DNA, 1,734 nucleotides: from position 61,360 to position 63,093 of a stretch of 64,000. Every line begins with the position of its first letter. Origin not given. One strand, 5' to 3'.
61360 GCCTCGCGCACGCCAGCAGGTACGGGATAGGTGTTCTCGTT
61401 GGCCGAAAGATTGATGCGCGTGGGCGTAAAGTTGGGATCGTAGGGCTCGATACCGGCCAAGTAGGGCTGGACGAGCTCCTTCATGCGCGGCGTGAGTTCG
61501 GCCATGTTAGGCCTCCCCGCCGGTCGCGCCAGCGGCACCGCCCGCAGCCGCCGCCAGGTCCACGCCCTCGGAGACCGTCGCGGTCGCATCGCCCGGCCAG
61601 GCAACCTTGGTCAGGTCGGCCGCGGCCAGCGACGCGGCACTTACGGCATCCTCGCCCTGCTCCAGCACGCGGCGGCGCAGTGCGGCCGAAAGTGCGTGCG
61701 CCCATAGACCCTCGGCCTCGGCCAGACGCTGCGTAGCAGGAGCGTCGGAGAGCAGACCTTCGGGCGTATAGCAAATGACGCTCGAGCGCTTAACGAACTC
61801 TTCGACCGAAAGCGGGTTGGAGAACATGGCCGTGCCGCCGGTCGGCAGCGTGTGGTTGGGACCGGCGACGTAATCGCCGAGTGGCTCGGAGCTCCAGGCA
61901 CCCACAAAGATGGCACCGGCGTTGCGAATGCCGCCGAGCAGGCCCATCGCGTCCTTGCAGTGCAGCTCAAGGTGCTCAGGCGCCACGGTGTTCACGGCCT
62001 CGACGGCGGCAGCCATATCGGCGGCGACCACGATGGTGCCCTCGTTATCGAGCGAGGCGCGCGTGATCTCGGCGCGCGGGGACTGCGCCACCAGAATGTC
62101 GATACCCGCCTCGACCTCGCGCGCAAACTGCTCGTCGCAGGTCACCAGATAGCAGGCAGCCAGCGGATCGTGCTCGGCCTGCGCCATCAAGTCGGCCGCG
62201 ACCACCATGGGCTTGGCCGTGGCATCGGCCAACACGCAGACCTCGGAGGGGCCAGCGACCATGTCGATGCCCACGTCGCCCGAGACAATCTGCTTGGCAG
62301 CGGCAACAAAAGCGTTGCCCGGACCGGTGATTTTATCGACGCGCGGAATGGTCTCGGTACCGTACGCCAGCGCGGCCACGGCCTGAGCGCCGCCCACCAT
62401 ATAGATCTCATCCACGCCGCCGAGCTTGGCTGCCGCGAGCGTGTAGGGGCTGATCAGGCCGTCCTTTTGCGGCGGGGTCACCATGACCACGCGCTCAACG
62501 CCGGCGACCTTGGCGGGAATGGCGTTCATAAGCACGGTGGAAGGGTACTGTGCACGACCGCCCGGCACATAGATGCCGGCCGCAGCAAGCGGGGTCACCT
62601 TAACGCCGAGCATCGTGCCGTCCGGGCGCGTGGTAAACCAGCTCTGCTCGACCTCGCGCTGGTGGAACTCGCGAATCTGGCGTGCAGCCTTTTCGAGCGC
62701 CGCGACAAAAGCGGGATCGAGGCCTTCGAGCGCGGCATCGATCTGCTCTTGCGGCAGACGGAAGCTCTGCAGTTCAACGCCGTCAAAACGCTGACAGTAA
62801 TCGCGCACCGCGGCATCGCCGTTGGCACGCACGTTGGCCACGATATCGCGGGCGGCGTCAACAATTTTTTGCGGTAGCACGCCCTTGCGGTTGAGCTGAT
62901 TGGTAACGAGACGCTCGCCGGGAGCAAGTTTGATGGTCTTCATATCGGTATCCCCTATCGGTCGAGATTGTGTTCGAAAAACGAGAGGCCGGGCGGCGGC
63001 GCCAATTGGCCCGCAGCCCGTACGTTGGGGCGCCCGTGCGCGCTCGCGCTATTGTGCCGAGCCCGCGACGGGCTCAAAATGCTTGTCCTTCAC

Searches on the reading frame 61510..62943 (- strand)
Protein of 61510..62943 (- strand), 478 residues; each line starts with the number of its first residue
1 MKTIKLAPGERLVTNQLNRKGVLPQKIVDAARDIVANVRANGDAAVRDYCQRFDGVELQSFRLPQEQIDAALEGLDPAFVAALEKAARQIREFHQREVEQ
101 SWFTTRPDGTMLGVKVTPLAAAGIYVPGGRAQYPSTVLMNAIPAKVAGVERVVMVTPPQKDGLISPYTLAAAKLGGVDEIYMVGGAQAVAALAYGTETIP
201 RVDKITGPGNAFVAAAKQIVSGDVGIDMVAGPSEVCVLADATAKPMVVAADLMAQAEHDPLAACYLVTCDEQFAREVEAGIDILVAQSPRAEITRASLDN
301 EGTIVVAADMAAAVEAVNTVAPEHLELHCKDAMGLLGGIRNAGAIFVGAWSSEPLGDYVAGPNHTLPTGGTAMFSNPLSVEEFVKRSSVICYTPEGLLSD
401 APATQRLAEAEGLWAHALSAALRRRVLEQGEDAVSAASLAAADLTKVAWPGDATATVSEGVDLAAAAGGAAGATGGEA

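Call 45: search_protein_families(library=pfam, proteins=[window:61510-62943:-], max_evalue=0.001)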
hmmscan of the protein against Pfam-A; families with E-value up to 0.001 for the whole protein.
window:61510-62943:- (478 aa): 1 family
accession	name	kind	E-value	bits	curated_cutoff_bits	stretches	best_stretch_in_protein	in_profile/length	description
PF00815.25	Histidinol_dh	-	1.1e-166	555.3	27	1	24-423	8-410/411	Histidinol dehydrogenase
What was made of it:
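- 61507..62943 (-): hisD, the next gene in the same operon, 105 nt downstream. It is followed by hisC, hisB, hisH, hisA, hisF, hisI and hisE down to 56448. Pfam Histidinol_dh E 1e-166 (call 45).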
